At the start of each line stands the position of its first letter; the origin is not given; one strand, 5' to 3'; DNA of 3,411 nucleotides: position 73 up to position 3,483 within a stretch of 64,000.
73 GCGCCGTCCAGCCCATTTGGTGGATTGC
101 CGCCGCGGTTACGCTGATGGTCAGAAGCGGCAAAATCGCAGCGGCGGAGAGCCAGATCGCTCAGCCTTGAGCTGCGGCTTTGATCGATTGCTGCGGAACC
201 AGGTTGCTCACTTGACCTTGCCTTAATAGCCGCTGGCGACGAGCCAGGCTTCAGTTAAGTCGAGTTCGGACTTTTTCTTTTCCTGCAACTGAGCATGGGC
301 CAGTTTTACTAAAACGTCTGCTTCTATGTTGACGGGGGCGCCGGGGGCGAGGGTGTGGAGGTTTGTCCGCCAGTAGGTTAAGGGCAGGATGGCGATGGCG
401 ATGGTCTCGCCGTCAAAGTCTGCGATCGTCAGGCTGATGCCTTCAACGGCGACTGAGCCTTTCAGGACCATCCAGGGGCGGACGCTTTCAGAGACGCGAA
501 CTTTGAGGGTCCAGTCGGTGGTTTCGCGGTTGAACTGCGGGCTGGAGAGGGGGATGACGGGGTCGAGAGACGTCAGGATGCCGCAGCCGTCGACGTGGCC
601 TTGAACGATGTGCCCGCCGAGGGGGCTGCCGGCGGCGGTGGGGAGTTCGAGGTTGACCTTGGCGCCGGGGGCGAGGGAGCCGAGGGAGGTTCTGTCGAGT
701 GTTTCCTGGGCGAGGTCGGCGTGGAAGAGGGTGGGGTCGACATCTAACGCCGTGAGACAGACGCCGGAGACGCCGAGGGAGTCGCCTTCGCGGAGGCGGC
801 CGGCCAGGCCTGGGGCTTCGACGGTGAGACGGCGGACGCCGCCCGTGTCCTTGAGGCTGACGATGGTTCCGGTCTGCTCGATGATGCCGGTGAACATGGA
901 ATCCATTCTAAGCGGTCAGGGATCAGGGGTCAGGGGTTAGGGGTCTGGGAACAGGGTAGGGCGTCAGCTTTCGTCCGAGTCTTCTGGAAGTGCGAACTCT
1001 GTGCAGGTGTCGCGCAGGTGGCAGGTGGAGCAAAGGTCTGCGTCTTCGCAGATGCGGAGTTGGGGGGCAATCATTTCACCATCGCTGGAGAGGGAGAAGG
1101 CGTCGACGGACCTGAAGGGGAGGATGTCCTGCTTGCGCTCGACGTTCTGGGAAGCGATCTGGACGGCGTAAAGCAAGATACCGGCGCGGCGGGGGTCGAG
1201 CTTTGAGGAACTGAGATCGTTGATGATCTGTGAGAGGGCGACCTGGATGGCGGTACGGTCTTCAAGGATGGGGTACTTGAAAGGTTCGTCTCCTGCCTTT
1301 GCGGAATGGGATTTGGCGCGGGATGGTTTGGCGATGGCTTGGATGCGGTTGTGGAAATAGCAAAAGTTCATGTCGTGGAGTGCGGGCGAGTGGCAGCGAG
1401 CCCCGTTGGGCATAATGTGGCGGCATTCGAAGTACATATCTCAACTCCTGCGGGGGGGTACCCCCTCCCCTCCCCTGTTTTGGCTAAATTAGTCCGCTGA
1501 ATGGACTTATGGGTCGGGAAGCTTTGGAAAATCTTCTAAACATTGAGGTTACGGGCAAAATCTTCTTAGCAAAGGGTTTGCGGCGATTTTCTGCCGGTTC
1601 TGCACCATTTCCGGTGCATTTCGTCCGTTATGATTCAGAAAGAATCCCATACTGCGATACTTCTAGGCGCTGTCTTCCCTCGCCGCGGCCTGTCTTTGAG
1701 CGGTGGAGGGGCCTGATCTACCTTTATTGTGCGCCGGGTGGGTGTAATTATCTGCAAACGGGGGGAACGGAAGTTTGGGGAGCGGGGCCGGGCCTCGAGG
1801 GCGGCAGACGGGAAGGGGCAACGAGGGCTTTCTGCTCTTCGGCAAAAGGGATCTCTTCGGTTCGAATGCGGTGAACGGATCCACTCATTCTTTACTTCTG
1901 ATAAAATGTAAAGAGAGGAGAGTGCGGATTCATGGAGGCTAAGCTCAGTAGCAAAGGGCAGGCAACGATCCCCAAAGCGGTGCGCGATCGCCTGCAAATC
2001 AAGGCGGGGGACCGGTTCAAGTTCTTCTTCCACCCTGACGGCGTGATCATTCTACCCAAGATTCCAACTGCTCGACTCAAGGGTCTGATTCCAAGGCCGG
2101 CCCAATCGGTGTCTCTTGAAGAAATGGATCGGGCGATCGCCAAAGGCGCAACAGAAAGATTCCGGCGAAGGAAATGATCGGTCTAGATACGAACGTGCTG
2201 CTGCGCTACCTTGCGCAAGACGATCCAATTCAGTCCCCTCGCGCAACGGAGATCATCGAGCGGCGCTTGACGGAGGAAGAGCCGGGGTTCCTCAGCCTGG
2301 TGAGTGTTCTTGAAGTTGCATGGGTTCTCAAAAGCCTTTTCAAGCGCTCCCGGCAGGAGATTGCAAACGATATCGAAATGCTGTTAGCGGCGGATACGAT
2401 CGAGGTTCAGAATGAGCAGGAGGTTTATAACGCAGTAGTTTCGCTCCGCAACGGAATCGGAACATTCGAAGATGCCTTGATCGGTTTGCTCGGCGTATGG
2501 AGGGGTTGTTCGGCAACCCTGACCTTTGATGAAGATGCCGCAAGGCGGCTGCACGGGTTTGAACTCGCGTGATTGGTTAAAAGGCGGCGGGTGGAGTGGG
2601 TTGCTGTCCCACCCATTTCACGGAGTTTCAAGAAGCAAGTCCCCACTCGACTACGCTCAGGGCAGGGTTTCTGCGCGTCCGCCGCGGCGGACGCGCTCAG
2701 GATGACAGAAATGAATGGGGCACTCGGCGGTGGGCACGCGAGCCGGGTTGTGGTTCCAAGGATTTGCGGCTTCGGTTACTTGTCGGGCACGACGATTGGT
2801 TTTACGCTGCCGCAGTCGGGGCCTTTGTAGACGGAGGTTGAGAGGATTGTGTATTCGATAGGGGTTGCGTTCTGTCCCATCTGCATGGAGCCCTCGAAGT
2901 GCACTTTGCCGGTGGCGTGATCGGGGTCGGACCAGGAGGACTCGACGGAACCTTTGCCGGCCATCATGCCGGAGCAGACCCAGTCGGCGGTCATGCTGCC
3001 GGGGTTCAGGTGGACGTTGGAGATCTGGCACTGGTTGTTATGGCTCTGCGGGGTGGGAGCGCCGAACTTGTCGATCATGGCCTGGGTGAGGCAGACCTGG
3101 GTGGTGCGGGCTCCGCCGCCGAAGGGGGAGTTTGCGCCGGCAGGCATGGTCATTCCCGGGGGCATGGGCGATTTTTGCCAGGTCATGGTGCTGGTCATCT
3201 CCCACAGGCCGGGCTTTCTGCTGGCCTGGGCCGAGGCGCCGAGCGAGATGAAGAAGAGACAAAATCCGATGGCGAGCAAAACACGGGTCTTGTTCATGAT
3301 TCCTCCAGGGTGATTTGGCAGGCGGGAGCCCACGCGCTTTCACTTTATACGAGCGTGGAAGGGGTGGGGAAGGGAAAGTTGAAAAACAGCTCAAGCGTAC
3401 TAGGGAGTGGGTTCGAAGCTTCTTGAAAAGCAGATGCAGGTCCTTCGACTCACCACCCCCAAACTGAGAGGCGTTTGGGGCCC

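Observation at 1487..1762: Dispersed composite element present twice, 60 kb apart, each time beside a toxin-antitoxin locus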

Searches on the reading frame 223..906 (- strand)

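Call 27: search_protein_families(library=pfam, proteins=[window:223-906:-], max_evalue=0.01)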
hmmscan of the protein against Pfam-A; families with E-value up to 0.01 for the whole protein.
window:223-906:- (227 aa): 1 family
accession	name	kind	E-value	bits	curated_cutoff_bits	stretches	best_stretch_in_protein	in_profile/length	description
PF00677.23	Lum_binding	-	4.8e-39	132.7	27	2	6-87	1-84/86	Lumazine binding domain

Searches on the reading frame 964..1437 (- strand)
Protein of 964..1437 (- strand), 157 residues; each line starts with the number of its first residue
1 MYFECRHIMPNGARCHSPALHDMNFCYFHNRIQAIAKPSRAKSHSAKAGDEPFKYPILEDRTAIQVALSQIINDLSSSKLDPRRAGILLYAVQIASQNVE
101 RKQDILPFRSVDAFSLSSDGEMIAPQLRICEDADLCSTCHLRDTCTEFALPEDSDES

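Call 13: find_encoding_contigs(protein=window:964-1437:-, flank=10000, max_places=10)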
Protein window:964-1437:- (157 aa): 1 contig read that carries it; 1 place shown.
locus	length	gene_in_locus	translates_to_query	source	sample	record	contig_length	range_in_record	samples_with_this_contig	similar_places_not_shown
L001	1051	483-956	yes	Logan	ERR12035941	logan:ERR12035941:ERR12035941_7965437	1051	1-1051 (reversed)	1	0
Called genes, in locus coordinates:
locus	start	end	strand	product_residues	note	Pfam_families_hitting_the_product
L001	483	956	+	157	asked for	-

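Call 27: search_protein_families(library=pfam, proteins=[window:964-1437:-], max_evalue=0.01)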
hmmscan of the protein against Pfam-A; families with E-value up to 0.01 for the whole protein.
window:964-1437:- (157 aa): 0 families

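Call 79: find_homologous_proteins(query=window:964-1437:-, max_evalue=1e-10)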
Query window:964-1437:- (157 aa): 112 proteins with E <= 1e-10 among 124 candidates.
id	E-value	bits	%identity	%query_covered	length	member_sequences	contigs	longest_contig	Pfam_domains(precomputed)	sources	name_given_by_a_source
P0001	7.9e-101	352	100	100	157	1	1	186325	-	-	-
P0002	2.2e-64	234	65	100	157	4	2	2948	-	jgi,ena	-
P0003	2.5e-59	217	67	89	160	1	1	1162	-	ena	-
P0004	1.9e-58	215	63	100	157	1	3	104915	-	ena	-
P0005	2.1e-58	215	61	99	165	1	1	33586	-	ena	-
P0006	5.8e-58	213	61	99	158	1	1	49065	-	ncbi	ncbi:MAG: hypothetical protein WA802_10440 [Terracidiphilus sp.]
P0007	8.9e-57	209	61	100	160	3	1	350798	-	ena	-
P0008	3.0e-56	207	59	100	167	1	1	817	-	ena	-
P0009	4.9e-56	207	61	94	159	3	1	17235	-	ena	-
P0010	9.7e-56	206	63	92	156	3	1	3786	-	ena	-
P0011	1.9e-55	205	61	94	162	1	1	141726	-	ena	-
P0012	4.7e-55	204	60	98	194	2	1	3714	-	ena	-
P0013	5.7e-55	203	61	100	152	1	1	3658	-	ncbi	-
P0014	2.1e-54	201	60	98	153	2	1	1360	-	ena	-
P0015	3.0e-53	198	58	100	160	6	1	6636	-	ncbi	-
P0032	4.2e-46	175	55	90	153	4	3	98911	-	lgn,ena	-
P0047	7.9e-42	161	50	92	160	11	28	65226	-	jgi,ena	-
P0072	1.9e-37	146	52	92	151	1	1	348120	-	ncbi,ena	-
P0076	2.4e-36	143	47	99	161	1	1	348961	-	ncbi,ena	-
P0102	1.4e-28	118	42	94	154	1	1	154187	-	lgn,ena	-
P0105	6.7e-28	115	41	96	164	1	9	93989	-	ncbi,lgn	-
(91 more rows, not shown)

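Call 80: find_encoding_contigs(protein=P0007, flank=3000, max_places=1)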
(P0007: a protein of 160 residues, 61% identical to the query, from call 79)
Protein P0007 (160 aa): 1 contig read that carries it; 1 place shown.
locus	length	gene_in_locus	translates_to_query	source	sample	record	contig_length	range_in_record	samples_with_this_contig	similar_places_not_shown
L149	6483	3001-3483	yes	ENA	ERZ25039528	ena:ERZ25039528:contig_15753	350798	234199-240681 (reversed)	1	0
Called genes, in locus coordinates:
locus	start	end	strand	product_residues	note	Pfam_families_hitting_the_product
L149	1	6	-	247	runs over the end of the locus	PF02463:SMC_N (faint), PF00005:ABC_tran, PF13304:AAA_21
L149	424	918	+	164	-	PF13924:Lipocalin_5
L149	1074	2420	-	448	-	PF01546:Peptidase_M20, PF07687:M20_dimer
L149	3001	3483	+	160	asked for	-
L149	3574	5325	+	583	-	PF00664:ABC_membrane, PF00005:ABC_tran, PF02463:SMC_N (faint)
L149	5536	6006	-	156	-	PF02561:FliS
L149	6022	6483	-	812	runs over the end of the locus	PF02465:FliD_N, PF07196:Flagellin_IN (faint), PF07195:FliD_C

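Call 81: find_encoding_contigs(protein=P0032, flank=3000, max_places=1)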
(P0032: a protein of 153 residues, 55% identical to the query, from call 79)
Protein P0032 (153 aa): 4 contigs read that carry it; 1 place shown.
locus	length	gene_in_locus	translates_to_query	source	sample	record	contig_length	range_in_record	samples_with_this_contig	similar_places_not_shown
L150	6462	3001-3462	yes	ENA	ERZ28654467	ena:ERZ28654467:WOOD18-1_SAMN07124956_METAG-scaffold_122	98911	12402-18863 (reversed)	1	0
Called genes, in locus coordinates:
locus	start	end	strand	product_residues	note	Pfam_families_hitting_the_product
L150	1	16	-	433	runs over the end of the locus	PF10099:RskA_C (weak)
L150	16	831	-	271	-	PF04542:Sigma70_r2, PF08281:Sigma70_r4_2, PF04545:Sigma70_r4 (weak)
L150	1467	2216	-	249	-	-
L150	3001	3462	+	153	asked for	-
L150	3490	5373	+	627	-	PF13230:GATase_4, PF13522:GATase_6, PF13537:GATase_7, PF01380:SIS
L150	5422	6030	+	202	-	PF02357:NusG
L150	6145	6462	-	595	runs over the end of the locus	PF04389:Peptidase_M28, PF01546:Peptidase_M20 (weak)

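Call 82: find_encoding_contigs(protein=P0047, flank=3000, max_places=2)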
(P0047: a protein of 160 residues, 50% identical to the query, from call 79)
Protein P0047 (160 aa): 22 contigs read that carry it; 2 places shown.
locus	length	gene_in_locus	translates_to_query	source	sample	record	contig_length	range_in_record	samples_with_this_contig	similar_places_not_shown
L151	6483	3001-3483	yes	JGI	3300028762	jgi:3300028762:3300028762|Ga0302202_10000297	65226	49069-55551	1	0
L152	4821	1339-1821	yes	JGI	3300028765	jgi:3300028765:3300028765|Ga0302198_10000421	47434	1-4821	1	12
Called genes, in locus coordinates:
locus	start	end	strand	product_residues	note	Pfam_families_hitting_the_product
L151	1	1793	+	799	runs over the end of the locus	PF00933:Glyco_hydro_3, PF01915:Glyco_hydro_3_C, PF14310:Fn3-like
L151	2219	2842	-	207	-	-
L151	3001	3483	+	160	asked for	-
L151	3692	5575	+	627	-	PF13230:GATase_4, PF13522:GATase_6, PF13537:GATase_7, PF01380:SIS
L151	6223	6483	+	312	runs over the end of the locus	PF01370:Epimerase, PF04321:RmlD_sub_bind (weak), PF16363:GDP_Man_Dehyd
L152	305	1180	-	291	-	PF13538:UvrD_C_2 (weak)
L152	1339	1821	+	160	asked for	-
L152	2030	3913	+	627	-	PF13230:GATase_4, PF13522:GATase_6, PF13537:GATase_7, PF01380:SIS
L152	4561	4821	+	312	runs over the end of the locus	PF01370:Epimerase, PF04321:RmlD_sub_bind (weak), PF16363:GDP_Man_Dehyd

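Call 83: find_encoding_contigs(protein=P0072, flank=3000, max_places=1)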
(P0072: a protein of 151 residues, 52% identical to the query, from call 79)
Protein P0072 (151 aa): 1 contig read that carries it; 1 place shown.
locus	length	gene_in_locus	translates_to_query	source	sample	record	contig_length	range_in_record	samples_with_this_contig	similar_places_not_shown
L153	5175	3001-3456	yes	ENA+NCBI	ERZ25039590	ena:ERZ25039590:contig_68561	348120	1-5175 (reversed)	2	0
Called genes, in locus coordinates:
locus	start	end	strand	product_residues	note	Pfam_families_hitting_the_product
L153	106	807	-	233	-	-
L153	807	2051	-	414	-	PF06114:Peptidase_M78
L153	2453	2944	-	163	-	-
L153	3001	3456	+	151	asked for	-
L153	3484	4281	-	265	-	-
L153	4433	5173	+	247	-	?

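Call 84: find_encoding_contigs(protein=P0076, flank=3000, max_places=1)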
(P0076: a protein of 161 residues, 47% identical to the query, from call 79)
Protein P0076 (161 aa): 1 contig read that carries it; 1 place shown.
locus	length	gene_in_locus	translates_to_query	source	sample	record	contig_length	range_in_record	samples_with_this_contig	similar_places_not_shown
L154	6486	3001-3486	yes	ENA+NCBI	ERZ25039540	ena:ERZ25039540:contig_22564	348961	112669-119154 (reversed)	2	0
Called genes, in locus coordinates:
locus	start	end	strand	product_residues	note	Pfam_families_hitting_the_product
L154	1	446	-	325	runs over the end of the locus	PF13435:Cytochrome_C554 (faint), PF22113:Mtrc-MtrF_II-IV_dom (faint), PF14522:Cytochrome_C7 (faint), PF22678:Cytochrom_c_NrfB-like (weak), PF09699:Paired_CXXCH_1, PF14537:Cytochrom_c3_2 (weak), PF09699:Paired_CXXCH_1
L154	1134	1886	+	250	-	PF00027:cNMP_binding, PF13545:HTH_Crp_2, PF00325:Crp (weak)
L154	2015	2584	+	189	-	PF14534:DUF4440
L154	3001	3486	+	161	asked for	-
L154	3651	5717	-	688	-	PF01134:GIDA, PF07992:Pyr_redox_2 (faint), PF12831:FAD_oxidored (weak), PF21680:GIDA_C_1st, PF13932:SAM_GIDA_C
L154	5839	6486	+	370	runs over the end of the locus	PF00226:DnaJ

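Call 85: find_encoding_contigs(protein=P0102, flank=3000, max_places=1)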
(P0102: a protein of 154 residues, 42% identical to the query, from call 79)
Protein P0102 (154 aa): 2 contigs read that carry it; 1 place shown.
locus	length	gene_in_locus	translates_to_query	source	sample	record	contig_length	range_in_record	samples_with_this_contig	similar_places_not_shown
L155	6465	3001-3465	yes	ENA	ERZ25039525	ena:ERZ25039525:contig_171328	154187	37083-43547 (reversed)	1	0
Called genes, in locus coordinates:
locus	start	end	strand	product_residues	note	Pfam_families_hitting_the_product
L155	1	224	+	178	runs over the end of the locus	-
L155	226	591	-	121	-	PF00903:Glyoxalase (weak)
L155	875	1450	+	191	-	PF05163:DinB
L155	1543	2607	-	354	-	PF03544:TonB_C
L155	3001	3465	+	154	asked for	-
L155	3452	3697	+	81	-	PF13744:HTH_37, PF13560:HTH_31 (weak), PF13384:HTH_23, PF01381:HTH_3, PF13518:HTH_28 (weak)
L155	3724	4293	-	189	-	PF09848:SLFN-g3_helicase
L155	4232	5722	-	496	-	PF13191:AAA_16 (faint), PF09848:SLFN-g3_helicase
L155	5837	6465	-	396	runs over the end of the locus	PF00155:Aminotran_1_2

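Call 86: find_encoding_contigs(protein=P0105, flank=3000, max_places=1)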
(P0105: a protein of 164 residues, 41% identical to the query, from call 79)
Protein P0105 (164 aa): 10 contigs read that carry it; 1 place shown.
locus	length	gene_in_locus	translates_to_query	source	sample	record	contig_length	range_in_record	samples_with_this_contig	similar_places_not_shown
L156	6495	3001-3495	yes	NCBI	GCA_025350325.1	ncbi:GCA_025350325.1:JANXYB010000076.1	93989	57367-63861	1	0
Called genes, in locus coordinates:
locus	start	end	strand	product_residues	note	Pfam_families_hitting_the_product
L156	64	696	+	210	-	PF14060:DUF4252 (weak)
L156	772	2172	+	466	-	PF00180:Iso_dh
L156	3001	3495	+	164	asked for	-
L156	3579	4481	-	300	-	PF00669:Flagellin_N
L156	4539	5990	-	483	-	PF00460:Flg_bb_rod, PF22638:FlgK_D1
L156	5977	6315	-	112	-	-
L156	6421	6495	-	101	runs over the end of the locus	PF04316:FlgM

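Call 92: search_protein_families(library=ncbifam, proteins=[P0001, P0007, P0047, P0076, P0105], max_evalue=1)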
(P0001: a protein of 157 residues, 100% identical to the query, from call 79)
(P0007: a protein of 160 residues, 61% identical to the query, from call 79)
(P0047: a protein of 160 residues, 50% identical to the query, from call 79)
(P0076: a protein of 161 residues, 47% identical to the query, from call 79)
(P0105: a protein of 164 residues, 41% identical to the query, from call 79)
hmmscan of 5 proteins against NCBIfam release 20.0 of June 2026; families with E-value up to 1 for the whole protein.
P0001 (157 aa): 1 family
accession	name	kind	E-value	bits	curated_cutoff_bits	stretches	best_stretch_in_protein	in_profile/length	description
NF045806.1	GvpO_arch_Nterm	equivalog_domain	0.0023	17.5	52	1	5-30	3-27/35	gas vesicle protein GvpO, halophile-type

P0007 (160 aa): 2 families
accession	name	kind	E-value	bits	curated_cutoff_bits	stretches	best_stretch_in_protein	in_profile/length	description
NF037957.1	freyrasin_like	subfamily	0.00011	22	30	1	132-152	39-59/69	freyrasin family ranthipeptide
NF045806.1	GvpO_arch_Nterm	equivalog_domain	0.0056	16.3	52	1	5-30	3-27/35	gas vesicle protein GvpO, halophile-type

P0047 (160 aa): 1 family
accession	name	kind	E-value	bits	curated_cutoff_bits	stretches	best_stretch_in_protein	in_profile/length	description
NF037957.1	freyrasin_like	subfamily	0.0019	18.1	30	1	132-151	38-57/69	freyrasin family ranthipeptide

P0076 (161 aa): 0 families

P0105 (164 aa): 0 families

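Call 94: search_solved_structures(query=A5, max_evalue=1)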
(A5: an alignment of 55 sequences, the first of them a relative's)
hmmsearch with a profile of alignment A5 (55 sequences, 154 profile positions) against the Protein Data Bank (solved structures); distinct sequences matched with E-value up to 1: 1.
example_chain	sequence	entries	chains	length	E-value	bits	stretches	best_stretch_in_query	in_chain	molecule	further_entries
9t0z_T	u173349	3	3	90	0.39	13.8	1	36-101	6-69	Small ribosomal subunit protein bS20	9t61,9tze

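Call 97: search_protein_families(library=phrogs, proteins=[P0001, P0007, P0047, P0076, P0105], max_evalue=0.1)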
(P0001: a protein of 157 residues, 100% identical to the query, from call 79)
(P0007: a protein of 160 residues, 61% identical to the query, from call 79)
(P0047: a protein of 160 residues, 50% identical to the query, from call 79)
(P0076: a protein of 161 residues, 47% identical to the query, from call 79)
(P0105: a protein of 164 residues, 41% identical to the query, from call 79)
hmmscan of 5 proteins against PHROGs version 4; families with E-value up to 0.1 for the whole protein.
P0001 (157 aa): 0 families

P0007 (160 aa): 0 families

P0047 (160 aa): 1 family
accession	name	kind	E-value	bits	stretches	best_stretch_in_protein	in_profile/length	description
phrog_25138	-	unknown function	0.07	14.5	0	26-35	8-17/27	-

P0076 (161 aa): 0 families

P0105 (164 aa): 0 families

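Call 98: predict_structure(alignment_id=A5)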
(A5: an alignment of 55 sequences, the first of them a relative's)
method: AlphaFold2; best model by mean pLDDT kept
length: 157 residues; sequences in the alignment: 55
mean_pLDDT: 74.2   pTM: 0.58
mean pLDDT of the five models: 74.2, 68.8, 67.6, 66.0, 62.6
residues with pLDDT >= 90: 12; 70-90: 98; 50-70: 27; < 50: 20
segments of 3 or more residues with pLDDT < 50: 44-51, 151-157
pLDDT, mean of each block of 10 residues (from residue 1): 85 84 88 65 45 64 84 88 89 81 55 76 85 77 70 43
secondary structure, 60 per line:
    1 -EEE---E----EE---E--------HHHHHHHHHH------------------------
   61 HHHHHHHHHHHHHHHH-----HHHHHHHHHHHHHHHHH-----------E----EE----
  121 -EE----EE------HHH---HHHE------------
elements in order: E2-4 H27-36 H61-76 H82-98

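Call 100: fold_search(model_id=the predicted structure, library=pdb)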
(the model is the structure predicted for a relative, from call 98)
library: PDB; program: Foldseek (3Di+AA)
matches with E <= 10: 129; with E <= 0.001: 0
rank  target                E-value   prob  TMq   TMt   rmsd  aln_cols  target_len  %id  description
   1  8wtc_B                2.0e+00  0.09  0.20  0.28  11.9        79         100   16  Crystal structure of McsB kinase domain complexed with McsA. (released 2024-05-08)
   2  8r3l_B                2.2e+00  0.18  0.26  0.07  10.8        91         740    8  Influenza A/H7N9 polymerase in pre-initiation state, intermediate conformation (I) with PB2-C(I), ENDO(T), and Pol II  (released 2024-02-21)
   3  7qiw_T                2.3e+00  0.10  0.19  0.20  15.7        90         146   11  Specific features and methylation sites of a plant ribosome. 60S ribosomal subunit. (released 2022-07-13)
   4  4d7t_B                2.6e+00  0.20  0.21  0.19   5.4        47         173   17  Structure of the SthK Carboxy-Terminal Region in complex with cAMP (released 2015-02-11)
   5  8wtc_D                2.6e+00  0.08  0.20  0.29  12.1        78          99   17  Crystal structure of McsB kinase domain complexed with McsA. (released 2024-05-08)
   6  5gmk_H                2.6e+00  0.06  0.15  0.22  11.0        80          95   11  Cryo-EM structure of the Catalytic Step I spliceosome (C complex) at 3.4 angstrom resolution (released 2016-08-17)
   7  4kdd                  2.8e+00  0.69  0.24  0.20   0.9        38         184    8  Structure of Mycobacterium tuberculosis ribosome recycling factor in presence of detergent (released 2014-03-12)
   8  8rmr_E                3.2e+00  0.16  0.24  0.07   7.4        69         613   14  Influenza polymerase A/H7N9-4M replication complex, an asymmetric polymerase dimer bound to human ANP32A (released 2024-09-11)
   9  9e5c_5a               3.4e+00  0.03  0.19  0.20  33.7       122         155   15  Cryo-EM structure of 96 nm repeat of microtubule doublet from T. brucei flagellum (released 2025-03-12)
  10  6vof_d                3.7e+00  0.15  0.24  0.21   7.7        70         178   16  Chloroplast ATP synthase (O2, CF1FO) (released 2020-09-09)
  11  7qiz_T                3.7e+00  0.08  0.19  0.16  15.7        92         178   11  Specific features and methylation sites of a plant 80S ribosome (released 2022-08-03)
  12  3add_A                3.7e+00  0.04  0.17  0.12  20.0        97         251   13  Crystal structure of O-phosphoseryl-tRNA kinase complexed with selenocysteine tRNA and AMPPNP (crystal type 3) (released 2010-07-28)
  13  4kb2                  3.9e+00  0.57  0.24  0.20   0.9        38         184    8  Crystal structure of ribosome recycling factor mutant R109A from Mycobacterium tuberculosis (released 2014-03-12)
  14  2nn4_A                3.9e+00  0.23  0.25  0.60  10.5        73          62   10  Crystal structure of Bacillus subtilis yqgQ, Pfam DUF910 (released 2006-10-31)
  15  9rve_B                3.9e+00  0.13  0.28  0.07  14.4        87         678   10  Structure of human 1918 influenza A polymerase heterotrimer in complex with 1918 NEP. (released 2025-12-24)
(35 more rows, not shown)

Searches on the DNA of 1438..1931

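Call 19: search_rna_families(source=window, start=1438, end=1931, threshold=evalue, max_evalue=10, show_alignments=3)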
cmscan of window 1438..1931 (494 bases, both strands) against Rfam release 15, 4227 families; matches with E-value up to 10: 1.
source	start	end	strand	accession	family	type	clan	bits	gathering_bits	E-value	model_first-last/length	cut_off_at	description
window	1438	1474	-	RF02040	HOTTIP_1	Gene; lncRNA;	-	13.6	50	2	1-34/57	3'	HOXA transcript at the distal tip, conserved region 1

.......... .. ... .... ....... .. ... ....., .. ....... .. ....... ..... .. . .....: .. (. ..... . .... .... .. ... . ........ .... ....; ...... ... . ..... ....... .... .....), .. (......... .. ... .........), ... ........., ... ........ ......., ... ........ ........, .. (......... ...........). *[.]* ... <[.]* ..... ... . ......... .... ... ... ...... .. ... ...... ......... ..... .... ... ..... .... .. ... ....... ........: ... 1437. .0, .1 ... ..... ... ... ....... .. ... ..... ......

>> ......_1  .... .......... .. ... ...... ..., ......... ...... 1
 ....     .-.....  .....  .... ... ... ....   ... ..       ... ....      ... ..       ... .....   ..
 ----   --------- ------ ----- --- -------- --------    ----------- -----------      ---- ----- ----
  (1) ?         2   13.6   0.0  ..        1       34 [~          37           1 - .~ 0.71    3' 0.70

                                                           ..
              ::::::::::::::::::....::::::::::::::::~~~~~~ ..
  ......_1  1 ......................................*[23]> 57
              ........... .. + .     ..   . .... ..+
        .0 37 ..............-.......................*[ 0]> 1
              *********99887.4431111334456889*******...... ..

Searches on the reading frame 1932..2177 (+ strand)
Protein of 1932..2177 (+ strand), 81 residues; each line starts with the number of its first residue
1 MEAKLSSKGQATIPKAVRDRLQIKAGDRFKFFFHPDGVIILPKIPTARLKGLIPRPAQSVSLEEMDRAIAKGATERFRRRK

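Call 27: search_protein_families(library=pfam, proteins=[window:1932-2177:+], max_evalue=0.01)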
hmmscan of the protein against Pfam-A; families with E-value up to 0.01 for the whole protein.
window:1932-2177:+ (81 aa): 2 families
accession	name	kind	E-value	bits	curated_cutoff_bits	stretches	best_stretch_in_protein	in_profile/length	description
PF04014.23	MazE_antitoxin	-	1e-10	41.8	24.7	1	4-43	3-43/48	Antidote-toxin recognition MazE, bacterial antitoxin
PF15937.10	PrlF_antitoxin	-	7.5e-06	26.5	32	1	2-44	1-43/99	prlF antitoxin for toxin YhaV_toxin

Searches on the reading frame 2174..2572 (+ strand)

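Call 27: search_protein_families(library=pfam, proteins=[window:2174-2572:+], max_evalue=0.01)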
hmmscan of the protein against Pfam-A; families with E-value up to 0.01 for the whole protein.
window:2174-2572:+ (132 aa): 1 family
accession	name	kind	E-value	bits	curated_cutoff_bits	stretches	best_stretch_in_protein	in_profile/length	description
PF01850.27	PIN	-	5.1e-08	34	23.6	1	4-124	3-116/120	PIN domain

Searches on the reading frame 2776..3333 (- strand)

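Call 27: search_protein_families(library=pfam, proteins=[window:2776-3333:-], max_evalue=0.01)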
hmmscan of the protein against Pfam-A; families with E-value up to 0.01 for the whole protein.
window:2776-3333:- (185 aa): 1 family
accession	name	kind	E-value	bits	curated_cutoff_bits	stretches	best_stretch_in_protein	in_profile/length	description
PF12276.13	DUF3617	-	1.8e-13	51.7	24.5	1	39-174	1-106/106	Protein of unknown function (DUF3617)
